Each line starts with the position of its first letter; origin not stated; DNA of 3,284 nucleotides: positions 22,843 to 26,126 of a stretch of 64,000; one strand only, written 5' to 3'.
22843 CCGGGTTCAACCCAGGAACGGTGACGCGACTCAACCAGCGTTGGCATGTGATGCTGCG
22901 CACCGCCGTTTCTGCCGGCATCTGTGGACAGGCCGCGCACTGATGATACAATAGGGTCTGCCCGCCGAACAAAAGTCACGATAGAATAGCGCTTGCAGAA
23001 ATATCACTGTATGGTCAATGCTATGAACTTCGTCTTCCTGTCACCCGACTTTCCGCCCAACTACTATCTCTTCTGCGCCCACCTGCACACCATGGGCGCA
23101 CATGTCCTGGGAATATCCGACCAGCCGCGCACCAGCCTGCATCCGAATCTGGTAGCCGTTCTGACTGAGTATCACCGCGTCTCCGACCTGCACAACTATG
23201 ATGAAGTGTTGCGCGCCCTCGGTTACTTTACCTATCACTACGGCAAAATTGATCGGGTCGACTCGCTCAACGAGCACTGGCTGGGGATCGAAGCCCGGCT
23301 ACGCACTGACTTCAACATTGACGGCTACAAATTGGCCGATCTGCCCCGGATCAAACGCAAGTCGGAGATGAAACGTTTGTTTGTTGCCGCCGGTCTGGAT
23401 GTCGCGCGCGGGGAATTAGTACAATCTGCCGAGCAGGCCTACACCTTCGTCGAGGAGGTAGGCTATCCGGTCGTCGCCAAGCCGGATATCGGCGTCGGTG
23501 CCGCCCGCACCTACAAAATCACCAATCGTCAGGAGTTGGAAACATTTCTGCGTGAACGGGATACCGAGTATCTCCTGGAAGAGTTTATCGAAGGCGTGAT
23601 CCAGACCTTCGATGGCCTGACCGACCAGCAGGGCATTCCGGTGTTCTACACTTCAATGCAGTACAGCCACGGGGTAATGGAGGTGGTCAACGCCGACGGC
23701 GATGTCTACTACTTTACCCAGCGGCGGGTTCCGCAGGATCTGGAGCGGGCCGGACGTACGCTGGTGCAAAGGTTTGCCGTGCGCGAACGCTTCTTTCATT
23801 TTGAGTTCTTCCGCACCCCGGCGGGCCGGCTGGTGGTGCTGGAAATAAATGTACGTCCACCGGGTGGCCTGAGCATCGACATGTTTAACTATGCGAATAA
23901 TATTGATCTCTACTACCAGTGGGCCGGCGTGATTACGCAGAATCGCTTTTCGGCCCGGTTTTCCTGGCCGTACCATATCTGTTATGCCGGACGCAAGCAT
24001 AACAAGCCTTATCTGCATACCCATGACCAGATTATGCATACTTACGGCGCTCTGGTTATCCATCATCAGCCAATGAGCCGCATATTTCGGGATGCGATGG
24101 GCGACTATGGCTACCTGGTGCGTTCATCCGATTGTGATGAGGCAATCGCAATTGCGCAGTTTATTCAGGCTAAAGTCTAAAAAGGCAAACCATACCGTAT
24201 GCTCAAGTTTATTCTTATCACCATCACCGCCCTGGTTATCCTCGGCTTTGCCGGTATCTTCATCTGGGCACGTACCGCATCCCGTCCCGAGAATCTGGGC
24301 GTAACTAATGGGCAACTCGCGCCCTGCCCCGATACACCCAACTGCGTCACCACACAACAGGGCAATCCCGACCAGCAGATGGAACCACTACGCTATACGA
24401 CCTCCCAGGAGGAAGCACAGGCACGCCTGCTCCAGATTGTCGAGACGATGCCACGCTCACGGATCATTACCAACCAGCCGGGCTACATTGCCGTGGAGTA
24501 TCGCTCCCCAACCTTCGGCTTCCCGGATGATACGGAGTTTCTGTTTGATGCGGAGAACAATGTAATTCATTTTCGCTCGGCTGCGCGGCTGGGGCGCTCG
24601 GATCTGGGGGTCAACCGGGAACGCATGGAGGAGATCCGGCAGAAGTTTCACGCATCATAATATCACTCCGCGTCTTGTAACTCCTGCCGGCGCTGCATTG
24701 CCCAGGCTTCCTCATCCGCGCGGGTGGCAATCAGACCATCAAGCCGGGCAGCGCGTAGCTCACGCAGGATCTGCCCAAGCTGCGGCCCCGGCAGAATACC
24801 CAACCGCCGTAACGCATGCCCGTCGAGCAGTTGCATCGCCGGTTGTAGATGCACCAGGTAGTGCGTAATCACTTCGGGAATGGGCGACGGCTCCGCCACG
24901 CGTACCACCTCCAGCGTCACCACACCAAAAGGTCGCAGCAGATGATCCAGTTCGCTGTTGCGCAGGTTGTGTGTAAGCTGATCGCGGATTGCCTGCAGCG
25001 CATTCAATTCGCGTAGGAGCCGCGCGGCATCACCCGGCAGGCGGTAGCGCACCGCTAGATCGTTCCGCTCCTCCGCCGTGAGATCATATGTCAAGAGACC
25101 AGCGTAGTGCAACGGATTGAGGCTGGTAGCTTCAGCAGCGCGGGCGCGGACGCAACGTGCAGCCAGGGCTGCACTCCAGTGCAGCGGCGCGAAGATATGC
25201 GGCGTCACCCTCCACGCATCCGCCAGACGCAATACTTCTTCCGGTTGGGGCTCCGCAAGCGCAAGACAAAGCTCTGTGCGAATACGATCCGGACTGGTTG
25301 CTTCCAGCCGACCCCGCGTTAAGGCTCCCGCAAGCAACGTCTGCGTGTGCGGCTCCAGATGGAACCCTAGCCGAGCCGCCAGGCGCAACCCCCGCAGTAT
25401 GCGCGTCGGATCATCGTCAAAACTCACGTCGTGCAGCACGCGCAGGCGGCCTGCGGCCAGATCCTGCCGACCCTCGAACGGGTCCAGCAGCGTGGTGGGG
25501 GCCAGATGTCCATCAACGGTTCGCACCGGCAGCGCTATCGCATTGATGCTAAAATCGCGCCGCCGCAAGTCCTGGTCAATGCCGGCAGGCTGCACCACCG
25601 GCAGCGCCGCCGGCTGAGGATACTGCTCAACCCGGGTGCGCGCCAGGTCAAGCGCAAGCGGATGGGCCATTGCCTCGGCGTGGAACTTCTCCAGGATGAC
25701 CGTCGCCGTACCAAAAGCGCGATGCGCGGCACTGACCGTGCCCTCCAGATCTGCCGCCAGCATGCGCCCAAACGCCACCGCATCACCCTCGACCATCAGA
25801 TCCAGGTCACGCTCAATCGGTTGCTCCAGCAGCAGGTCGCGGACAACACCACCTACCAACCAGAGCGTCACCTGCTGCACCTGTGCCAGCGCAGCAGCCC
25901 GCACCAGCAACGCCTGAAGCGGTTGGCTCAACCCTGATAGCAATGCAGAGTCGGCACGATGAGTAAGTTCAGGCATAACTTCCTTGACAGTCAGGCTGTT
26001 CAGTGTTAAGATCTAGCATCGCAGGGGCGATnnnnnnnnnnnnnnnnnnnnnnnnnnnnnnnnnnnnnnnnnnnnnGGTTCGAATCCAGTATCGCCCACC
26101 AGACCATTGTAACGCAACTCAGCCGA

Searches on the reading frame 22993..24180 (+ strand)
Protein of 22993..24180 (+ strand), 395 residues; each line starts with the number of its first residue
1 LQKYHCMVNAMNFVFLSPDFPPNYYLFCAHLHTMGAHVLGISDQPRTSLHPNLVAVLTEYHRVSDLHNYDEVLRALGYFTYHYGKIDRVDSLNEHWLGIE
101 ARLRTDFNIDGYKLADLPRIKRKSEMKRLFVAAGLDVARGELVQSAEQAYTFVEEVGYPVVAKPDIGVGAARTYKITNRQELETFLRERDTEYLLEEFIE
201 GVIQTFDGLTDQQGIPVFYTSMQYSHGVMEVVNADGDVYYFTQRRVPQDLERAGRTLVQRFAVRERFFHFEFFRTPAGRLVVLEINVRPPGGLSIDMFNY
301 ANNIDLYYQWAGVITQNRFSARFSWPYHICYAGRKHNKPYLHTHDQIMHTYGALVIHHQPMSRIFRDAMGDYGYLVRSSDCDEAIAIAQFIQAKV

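Call 52: search_protein_families(library=pfam, max_evalue=0.00001, proteins=[window:22993-24180:+])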
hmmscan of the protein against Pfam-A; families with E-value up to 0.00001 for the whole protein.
window:22993-24180:+ (395 aa): 1 family
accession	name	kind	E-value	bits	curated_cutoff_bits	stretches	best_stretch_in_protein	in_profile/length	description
PF13535.11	ATP-grasp_4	-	1.5e-09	38.1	27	1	157-293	2-156/160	ATP-grasp domain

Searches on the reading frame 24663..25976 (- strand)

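Call 52: search_protein_families(library=pfam, max_evalue=0.00001, proteins=[window:24663-25976:-])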
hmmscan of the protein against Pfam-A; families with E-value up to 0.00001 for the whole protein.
window:24663-25976:- (437 aa): 1 family
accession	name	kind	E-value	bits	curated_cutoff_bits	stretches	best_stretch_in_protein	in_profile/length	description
PF01743.26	PolyA_pol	-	1e-21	78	23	1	38-179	1-126/126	Poly A polymerase head domain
